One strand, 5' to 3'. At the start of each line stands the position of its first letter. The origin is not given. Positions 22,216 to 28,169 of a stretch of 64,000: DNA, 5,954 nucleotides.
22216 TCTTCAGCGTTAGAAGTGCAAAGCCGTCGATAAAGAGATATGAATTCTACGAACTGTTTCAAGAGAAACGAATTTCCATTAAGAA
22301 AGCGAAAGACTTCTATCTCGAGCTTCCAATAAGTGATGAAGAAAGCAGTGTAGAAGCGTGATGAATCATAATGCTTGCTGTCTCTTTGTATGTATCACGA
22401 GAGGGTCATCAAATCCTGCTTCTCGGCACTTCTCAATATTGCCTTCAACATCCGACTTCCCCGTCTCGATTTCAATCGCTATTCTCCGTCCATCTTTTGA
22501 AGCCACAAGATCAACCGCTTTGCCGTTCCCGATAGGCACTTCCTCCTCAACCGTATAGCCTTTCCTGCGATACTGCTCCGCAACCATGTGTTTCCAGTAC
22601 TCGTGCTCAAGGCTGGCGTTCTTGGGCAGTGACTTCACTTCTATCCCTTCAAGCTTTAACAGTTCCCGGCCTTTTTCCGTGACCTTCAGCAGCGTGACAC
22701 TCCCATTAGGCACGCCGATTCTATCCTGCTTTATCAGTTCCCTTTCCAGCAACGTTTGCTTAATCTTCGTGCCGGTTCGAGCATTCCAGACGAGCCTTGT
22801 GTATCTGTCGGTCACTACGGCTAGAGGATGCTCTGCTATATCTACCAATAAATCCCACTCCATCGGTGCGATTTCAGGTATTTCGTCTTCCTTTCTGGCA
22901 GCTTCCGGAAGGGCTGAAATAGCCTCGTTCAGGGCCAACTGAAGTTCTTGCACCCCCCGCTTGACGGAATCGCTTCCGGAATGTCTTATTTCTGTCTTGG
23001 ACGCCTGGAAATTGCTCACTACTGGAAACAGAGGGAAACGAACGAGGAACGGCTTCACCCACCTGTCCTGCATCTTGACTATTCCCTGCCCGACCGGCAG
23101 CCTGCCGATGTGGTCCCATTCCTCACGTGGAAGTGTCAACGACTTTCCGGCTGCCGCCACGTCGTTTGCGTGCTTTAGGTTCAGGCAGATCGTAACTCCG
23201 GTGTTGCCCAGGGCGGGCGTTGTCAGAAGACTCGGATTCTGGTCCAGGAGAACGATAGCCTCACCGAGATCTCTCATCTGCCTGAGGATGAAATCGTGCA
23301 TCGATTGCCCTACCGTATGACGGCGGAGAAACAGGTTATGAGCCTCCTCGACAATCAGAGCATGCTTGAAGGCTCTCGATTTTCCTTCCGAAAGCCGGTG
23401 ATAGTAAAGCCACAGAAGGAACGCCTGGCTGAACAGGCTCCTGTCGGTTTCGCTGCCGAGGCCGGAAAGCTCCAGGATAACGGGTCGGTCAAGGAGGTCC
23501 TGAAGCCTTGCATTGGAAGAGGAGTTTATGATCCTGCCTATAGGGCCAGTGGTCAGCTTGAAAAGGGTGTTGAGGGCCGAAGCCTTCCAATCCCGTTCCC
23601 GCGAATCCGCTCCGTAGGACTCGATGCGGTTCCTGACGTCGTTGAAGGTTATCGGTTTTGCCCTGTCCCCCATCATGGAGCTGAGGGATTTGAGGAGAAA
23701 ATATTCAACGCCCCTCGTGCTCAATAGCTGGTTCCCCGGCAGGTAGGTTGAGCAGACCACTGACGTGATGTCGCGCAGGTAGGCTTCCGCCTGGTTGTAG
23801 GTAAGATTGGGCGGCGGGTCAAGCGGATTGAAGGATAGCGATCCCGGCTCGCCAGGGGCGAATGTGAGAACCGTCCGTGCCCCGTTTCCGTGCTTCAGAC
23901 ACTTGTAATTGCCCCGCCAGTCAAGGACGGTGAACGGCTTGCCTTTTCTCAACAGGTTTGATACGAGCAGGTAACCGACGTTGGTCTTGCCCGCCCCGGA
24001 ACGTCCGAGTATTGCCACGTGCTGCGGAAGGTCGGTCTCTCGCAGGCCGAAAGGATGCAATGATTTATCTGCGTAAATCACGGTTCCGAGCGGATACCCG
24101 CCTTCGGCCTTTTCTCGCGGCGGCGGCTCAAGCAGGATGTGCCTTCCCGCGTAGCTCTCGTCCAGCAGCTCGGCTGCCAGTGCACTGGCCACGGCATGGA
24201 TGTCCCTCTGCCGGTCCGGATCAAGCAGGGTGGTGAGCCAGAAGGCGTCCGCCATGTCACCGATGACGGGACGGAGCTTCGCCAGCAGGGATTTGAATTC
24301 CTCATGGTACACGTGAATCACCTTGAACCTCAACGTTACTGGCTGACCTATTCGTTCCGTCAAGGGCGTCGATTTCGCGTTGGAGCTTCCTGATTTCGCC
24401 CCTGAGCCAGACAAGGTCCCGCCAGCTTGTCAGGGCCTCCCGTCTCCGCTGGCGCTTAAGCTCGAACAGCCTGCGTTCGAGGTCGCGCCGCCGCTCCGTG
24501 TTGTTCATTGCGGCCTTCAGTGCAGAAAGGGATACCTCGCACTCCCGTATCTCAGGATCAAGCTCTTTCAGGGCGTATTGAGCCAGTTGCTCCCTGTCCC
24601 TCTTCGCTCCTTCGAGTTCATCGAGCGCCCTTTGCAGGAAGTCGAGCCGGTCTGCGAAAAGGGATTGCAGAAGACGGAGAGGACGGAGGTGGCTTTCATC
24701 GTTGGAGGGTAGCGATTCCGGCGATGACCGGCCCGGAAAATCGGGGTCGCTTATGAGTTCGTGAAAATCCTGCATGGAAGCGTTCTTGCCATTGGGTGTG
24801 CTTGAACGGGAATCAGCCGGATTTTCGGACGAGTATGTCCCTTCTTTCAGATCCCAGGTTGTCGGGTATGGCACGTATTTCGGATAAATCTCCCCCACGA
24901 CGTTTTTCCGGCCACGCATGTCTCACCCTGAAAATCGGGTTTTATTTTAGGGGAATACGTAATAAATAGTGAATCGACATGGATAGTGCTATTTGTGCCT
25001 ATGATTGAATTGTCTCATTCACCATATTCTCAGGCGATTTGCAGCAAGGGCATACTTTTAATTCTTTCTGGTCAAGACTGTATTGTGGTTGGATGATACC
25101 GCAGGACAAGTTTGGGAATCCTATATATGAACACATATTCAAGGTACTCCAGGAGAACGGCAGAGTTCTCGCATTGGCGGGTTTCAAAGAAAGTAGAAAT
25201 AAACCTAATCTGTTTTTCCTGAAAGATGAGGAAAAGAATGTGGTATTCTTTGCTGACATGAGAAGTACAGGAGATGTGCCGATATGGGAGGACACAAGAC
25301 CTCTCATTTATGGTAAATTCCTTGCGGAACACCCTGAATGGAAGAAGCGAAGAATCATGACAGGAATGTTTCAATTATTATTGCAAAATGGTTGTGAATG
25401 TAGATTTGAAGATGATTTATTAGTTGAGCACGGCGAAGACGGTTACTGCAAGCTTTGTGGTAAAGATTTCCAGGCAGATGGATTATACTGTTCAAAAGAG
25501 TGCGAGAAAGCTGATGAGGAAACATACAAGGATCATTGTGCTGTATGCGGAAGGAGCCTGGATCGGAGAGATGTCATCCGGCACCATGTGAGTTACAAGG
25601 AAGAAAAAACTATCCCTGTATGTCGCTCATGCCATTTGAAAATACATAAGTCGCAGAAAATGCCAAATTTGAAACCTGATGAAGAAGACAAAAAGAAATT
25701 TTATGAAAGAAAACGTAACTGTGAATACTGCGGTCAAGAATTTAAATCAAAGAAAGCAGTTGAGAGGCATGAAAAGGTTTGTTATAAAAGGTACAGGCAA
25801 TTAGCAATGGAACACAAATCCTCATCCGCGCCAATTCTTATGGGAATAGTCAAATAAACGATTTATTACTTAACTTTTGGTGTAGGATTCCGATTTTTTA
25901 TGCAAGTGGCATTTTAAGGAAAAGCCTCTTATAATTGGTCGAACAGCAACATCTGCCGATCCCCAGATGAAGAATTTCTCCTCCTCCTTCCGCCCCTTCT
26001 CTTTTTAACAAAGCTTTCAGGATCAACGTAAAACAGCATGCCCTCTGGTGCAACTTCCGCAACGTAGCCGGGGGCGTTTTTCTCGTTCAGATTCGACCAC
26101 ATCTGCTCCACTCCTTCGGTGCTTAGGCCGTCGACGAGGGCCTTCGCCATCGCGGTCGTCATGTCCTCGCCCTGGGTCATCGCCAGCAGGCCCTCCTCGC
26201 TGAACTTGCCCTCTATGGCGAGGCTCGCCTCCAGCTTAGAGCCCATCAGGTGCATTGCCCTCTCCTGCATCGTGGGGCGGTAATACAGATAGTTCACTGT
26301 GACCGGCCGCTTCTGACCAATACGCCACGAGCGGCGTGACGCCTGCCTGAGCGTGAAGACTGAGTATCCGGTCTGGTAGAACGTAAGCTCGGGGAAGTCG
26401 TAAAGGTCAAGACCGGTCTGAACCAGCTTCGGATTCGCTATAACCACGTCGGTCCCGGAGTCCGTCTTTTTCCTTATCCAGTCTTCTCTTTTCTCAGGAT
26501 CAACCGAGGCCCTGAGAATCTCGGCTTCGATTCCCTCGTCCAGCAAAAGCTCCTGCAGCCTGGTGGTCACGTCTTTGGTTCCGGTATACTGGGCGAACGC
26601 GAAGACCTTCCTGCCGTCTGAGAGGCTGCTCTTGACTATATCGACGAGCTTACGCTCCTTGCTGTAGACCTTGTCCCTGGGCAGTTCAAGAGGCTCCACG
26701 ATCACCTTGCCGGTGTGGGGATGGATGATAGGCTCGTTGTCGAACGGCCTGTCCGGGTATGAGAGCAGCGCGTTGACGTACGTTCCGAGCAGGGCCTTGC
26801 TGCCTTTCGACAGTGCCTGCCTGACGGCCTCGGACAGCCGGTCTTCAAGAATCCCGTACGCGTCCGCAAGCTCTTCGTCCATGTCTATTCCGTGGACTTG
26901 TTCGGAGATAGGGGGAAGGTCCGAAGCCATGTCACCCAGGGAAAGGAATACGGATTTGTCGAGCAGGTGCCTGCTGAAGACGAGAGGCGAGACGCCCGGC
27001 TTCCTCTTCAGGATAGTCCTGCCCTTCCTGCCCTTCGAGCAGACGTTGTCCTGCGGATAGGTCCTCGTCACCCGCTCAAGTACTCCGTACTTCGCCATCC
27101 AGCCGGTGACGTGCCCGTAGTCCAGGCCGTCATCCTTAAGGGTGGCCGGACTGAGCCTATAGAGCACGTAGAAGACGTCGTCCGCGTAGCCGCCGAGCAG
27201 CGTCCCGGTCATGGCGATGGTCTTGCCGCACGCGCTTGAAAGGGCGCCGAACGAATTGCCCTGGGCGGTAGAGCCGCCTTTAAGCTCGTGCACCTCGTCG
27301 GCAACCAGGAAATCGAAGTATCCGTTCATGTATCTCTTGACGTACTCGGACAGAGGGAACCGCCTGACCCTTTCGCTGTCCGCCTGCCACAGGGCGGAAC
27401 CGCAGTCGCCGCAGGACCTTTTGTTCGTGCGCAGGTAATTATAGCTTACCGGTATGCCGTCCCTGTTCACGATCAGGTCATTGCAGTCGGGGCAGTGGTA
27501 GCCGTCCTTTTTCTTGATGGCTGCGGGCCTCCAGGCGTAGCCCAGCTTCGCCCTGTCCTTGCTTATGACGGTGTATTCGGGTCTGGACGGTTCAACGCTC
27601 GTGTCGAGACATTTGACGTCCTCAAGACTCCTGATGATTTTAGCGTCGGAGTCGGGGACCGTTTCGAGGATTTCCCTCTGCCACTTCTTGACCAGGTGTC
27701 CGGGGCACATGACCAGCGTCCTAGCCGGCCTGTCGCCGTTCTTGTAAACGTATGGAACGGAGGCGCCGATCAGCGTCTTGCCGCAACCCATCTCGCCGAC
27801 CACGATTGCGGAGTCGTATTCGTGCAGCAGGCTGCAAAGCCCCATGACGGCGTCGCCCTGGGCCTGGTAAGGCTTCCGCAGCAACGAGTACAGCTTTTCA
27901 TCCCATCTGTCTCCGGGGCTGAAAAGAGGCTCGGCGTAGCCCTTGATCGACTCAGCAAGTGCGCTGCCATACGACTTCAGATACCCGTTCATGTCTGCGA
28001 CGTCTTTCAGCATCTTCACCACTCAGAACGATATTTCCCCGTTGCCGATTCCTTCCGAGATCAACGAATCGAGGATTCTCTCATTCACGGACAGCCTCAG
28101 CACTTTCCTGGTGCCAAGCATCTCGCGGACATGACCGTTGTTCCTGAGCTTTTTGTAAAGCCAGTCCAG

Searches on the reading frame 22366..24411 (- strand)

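Call 59: search_protein_families(library=pfam, proteins=[window:22366-24411:-], max_evalue=0.0001)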
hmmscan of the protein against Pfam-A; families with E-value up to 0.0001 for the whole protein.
window:22366-24411:- (681 aa): 1 family
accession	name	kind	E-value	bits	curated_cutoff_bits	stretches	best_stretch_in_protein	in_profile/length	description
PF01935.23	DUF87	-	2.7e-10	41.2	23.2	1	108-321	3-207/220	Helicase HerA, central domain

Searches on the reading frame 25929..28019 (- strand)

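Call 59: search_protein_families(library=pfam, proteins=[window:25929-28019:-], max_evalue=0.0001)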
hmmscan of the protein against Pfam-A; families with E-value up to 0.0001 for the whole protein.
window:25929-28019:- (696 aa): 3 families
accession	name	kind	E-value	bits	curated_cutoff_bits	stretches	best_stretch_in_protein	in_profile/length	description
PF00271.37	Helicase_C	-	4.3e-06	27.4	23.5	1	454-568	2-110/110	Helicase conserved C-terminal domain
PF04851.21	ResIII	-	5.2e-06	26.9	22.5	0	50-130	4-86/164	Type III restriction enzyme, res subunit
PF00176.29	SNF2-rel_dom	-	8.1e-06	25.6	24.9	1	61-131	9-86/290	SNF2-related domain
